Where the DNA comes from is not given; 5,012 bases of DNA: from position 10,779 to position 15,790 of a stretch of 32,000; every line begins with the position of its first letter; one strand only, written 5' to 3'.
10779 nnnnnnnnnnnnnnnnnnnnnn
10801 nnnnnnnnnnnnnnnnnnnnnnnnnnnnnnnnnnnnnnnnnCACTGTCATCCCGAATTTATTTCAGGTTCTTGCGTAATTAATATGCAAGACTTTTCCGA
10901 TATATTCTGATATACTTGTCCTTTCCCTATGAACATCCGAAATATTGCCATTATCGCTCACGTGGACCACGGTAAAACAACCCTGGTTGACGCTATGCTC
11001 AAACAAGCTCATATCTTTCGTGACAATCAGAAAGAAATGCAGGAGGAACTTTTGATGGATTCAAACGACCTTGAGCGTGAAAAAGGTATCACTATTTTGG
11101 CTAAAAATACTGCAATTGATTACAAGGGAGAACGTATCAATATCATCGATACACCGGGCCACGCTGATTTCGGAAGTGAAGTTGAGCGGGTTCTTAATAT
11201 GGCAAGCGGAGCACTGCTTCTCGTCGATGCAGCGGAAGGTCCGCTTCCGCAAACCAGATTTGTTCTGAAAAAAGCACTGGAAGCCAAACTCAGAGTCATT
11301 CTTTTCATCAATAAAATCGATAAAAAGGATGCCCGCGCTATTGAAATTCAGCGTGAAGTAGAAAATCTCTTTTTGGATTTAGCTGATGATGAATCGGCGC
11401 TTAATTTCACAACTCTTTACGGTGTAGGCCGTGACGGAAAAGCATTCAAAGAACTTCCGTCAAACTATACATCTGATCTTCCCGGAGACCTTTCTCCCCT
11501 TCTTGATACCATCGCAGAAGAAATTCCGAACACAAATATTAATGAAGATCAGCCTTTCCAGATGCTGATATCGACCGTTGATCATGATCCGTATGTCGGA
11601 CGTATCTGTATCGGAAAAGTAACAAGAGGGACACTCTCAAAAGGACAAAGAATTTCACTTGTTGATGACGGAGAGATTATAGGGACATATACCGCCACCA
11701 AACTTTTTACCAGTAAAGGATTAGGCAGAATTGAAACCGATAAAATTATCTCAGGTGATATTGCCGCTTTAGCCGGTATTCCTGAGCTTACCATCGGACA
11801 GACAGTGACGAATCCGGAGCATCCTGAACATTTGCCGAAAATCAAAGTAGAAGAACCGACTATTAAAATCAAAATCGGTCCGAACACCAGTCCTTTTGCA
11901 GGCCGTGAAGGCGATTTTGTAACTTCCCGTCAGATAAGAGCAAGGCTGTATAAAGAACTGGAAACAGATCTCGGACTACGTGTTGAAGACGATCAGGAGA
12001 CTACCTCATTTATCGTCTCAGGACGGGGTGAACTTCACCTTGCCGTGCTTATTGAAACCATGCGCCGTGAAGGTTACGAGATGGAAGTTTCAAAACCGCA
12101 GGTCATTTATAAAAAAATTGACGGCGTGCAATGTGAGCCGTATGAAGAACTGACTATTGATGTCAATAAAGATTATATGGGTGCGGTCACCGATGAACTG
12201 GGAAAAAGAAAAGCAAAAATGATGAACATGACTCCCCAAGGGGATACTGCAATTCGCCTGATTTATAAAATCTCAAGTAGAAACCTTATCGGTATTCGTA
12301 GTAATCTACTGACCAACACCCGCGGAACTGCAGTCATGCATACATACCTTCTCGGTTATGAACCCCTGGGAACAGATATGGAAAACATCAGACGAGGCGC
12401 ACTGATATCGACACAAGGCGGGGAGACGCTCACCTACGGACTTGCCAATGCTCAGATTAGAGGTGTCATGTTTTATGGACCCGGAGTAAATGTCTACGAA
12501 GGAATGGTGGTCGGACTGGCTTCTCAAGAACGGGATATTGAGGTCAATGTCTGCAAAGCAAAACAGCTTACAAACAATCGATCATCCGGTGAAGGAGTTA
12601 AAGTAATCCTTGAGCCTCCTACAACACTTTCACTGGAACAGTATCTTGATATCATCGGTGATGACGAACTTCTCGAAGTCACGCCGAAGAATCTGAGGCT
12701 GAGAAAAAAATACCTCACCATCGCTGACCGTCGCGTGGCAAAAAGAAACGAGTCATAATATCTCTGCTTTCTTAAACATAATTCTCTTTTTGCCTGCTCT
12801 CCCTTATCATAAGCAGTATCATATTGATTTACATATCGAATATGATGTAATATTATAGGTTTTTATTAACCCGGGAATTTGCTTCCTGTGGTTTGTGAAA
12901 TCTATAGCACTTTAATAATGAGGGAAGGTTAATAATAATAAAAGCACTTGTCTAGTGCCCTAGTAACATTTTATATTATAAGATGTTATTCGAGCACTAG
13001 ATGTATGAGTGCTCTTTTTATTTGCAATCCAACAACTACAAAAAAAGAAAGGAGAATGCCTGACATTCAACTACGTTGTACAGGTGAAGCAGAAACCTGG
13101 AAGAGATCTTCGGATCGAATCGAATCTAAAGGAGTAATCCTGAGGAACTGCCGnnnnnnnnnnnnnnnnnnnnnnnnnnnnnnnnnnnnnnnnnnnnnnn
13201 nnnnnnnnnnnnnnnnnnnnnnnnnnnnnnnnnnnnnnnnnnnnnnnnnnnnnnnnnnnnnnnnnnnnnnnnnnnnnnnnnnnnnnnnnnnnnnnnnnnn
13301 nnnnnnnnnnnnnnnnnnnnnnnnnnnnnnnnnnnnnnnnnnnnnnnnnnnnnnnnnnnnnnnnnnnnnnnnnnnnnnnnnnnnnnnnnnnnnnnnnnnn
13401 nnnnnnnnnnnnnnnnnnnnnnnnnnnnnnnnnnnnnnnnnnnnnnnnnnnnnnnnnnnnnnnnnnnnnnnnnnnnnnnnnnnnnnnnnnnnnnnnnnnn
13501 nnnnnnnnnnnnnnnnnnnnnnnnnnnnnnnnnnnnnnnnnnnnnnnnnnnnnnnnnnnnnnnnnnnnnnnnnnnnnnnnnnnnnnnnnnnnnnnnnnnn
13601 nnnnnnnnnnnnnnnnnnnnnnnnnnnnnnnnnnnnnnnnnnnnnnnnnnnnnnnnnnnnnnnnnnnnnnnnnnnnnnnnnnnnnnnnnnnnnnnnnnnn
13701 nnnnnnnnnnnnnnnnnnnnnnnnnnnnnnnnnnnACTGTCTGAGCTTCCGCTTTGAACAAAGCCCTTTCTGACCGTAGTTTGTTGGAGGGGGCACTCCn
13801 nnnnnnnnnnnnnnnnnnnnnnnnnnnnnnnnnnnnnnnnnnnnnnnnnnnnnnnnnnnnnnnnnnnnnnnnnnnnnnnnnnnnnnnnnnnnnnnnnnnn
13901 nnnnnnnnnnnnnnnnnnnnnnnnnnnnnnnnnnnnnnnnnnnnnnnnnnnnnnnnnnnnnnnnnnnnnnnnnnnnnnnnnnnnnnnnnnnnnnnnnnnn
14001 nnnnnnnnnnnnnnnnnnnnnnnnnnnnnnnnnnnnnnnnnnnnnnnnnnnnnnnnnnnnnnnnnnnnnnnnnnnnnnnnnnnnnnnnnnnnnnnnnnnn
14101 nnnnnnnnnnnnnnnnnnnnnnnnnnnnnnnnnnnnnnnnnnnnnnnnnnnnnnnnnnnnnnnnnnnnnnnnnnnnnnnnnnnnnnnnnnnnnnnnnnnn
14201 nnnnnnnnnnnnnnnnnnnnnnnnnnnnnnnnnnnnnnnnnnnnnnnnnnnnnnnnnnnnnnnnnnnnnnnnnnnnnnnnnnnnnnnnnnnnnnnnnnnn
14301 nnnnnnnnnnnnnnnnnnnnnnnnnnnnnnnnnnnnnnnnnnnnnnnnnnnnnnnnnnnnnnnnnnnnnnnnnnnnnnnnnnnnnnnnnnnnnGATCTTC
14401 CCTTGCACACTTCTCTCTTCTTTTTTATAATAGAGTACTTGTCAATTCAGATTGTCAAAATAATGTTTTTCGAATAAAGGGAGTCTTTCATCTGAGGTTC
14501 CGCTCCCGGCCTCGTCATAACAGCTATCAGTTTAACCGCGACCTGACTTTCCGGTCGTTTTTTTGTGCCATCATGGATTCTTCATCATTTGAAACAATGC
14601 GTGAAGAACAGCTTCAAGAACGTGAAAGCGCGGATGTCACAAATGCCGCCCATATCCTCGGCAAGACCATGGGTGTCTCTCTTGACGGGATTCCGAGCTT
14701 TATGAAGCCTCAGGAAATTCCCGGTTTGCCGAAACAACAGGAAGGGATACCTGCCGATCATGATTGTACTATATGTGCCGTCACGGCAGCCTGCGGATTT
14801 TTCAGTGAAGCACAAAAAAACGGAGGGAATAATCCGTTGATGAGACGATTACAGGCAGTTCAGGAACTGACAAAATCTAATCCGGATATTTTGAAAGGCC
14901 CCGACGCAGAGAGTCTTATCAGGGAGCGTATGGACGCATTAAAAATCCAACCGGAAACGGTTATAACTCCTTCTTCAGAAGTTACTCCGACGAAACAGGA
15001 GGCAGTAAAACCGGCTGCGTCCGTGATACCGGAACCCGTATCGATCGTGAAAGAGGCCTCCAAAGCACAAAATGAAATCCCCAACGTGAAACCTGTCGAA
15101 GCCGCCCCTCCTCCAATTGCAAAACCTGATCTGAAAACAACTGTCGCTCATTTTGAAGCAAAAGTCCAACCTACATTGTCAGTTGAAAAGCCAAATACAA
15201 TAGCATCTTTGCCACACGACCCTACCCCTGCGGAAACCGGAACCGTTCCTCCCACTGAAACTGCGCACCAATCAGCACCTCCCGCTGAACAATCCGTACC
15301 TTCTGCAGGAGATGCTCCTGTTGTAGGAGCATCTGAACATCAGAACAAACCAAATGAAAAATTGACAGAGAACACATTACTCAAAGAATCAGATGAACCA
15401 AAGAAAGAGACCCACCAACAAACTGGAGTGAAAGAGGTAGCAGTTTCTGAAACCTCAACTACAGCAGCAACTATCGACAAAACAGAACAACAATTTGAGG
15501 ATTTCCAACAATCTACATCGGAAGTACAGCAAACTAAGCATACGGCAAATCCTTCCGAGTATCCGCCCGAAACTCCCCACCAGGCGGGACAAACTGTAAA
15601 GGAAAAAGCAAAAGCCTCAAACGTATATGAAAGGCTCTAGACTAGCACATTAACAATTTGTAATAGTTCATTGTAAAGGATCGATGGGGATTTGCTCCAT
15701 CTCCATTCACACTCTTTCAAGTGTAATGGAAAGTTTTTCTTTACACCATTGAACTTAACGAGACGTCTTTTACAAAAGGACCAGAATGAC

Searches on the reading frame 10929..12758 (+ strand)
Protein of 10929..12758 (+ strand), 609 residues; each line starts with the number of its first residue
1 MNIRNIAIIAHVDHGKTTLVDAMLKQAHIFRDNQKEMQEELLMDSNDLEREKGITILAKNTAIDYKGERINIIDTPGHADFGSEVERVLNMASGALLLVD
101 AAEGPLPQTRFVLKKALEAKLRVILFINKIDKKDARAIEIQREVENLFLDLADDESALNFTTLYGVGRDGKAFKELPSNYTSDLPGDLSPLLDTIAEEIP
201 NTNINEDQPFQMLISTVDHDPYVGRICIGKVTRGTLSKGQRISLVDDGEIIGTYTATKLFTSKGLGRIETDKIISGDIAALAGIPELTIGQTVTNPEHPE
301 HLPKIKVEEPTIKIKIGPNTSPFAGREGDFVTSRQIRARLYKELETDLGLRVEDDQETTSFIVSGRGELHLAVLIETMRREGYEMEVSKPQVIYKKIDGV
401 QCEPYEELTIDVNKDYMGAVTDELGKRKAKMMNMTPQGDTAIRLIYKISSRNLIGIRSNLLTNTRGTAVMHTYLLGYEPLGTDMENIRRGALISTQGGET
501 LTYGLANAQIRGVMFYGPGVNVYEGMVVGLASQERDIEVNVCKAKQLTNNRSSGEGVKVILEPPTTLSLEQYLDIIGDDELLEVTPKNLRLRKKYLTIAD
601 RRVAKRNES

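Call 7: search_protein_families(library=pfam, proteins=[window:10929-12758:+])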
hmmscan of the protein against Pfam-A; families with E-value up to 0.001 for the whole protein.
window:10929-12758:+ (609 aa): 7 families
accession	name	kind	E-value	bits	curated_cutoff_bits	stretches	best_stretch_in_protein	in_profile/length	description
PF00009.33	GTP_EFTU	-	1.7e-52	178.2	26.5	1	2-200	2-187/188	Elongation factor Tu GTP binding domain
PF21018.2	BipA_C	-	9.4e-39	132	23.8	1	489-596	1-108/110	TypA/BipA C-terminal domain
PF00679.30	EFG_C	-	9.6e-19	67.7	27.9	1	402-485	3-86/89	Elongation factor G C-terminus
PF14492.12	EFG_III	-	7.6e-10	39.1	27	1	335-387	20-73/75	Elongation Factor G, domain III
PF03144.31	GTP_EFTU_D2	-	7e-07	30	30.3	1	224-294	1-73/73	Elongation factor Tu domain 2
PF01926.29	MMR_HSR1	-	6.6e-06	26.7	21.9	1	6-129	2-113/113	50S ribosome-binding GTPase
PF22042.2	EF-G_D2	-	9.1e-05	22.9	27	1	209-294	1-82/84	Elongation factor G domain 2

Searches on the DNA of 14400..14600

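Call 6: search_rna_families(source=window, start=14400, end=14600, threshold=evalue, max_evalue=10, show_alignments=3)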
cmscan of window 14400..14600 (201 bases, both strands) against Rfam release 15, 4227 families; matches with E-value up to 10: 6.
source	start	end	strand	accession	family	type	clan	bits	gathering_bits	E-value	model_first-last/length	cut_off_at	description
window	14513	14576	+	RF01558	TB9Cs4H2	Gene; snRNA; snoRNA; HACA-box;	-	16.4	50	1.1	1-71/71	no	Trypanosomatid snoRNA TB9Cs4H2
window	14445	14525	-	RF01177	snR67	Gene; snRNA; snoRNA; CD-box;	CL00053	15.9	55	0.36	1-83/83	no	Small nucleolar RNA snR67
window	14432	14486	-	RF00462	IRES_APC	Cis-reg; IRES;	-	14.8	50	2.2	1-53/53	no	APC internal ribosome entry site (IRES)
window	14557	14596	-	RF00533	snoMe18S-Gm1358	Gene; snRNA; snoRNA; CD-box;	-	13.5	50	7.2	1-79/79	no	Small nucleolar RNA Me18S-Gm1358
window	14473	14522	-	RF01120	sR33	Gene; snRNA; snoRNA; CD-box;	-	12.6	37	2.1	1-55/55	no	Small nucleolar RNA sR33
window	14506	14565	+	RF02631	Hrs13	Gene; sRNA;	-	10.8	52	3.8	1-82/82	no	Hfq-regulated sRNA 13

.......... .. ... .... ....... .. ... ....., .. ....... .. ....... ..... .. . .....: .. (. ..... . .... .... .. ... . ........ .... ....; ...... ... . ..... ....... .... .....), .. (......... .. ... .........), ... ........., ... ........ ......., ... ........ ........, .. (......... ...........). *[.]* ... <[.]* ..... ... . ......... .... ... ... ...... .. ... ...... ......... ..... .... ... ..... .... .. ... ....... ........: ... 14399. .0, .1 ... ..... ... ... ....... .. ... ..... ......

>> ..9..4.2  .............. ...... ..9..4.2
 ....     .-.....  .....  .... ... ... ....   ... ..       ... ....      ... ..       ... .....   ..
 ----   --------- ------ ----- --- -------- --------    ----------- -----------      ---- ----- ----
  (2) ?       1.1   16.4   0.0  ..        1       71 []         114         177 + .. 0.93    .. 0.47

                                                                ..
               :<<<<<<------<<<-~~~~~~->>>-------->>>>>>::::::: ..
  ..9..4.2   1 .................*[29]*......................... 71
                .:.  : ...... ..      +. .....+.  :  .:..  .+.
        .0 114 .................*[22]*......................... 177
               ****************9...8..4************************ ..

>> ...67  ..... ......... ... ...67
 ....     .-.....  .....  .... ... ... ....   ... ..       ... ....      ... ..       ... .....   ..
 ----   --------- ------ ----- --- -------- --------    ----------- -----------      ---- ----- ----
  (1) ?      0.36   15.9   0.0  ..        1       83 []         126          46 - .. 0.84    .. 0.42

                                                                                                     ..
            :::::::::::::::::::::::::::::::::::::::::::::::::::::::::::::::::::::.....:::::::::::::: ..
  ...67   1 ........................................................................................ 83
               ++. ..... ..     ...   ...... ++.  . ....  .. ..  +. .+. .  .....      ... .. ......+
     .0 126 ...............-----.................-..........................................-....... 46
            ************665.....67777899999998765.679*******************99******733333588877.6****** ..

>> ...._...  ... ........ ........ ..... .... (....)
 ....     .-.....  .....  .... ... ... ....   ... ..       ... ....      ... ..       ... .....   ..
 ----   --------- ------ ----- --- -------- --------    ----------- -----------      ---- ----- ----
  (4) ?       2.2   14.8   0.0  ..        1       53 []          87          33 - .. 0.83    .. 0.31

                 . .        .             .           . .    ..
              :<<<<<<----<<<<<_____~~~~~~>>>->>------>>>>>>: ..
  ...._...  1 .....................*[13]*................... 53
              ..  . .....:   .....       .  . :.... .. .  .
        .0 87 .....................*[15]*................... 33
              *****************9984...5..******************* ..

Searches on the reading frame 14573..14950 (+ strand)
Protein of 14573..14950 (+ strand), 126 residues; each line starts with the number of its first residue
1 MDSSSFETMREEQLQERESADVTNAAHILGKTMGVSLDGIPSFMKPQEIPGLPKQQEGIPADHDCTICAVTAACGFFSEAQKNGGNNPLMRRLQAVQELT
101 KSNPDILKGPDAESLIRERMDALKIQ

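Call 92: predict_structure(alignment_id=A6)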
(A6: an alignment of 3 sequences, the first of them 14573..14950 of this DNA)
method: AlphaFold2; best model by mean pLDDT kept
length: 126 residues; sequences in the alignment: 3
mean_pLDDT: 49.7   pTM: 0.38
mean pLDDT of the five models: 49.7, 44.2, 43.6, 43.1, 42.0
residues with pLDDT >= 90: 0; 70-90: 9; 50-70: 40; < 50: 77
segments of 3 or more residues with pLDDT < 50: 1-3, 16-84
pLDDT, mean of each block of 10 residues (from residue 1): 49 49 46 38 39 37 39 40 53 64 62 71 65
secondary structure, 60 per line:
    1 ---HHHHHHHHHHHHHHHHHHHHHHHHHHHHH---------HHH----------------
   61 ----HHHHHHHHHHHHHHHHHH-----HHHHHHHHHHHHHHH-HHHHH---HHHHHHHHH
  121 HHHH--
elements in order: H4-32 H65-82 H88-102 H104-108 H112-124

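Call 93: find_homologous_proteins(query=window:14573-14950:+, max_evalue=0.001)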
Query window:14573-14950:+ (126 aa): 1 proteins with E <= 0.001 among 4 candidates.
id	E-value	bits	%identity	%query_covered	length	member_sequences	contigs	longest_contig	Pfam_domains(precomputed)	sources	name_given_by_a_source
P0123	1.6e-61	223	81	100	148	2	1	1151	-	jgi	-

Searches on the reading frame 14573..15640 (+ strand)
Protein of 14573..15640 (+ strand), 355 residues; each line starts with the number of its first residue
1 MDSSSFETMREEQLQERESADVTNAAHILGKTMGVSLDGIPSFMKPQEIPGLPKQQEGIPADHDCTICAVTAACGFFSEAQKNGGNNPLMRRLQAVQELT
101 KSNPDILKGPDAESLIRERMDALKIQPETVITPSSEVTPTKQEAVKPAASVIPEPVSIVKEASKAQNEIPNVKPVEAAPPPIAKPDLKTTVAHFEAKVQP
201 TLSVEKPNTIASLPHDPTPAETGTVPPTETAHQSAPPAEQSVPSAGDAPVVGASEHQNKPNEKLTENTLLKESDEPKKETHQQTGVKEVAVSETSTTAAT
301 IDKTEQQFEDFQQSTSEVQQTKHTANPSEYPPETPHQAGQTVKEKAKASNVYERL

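Call 7: search_protein_families(library=pfam, proteins=[window:14573-15640:+])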
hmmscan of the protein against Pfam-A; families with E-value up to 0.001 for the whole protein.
window:14573-15640:+ (355 aa): 0 families

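Call 13: find_encoding_contigs(protein=window:14573-15640:+, flank=3000, max_places=10)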
Protein window:14573-15640:+ (355 aa): no gene with exactly this product is on record in the collection.
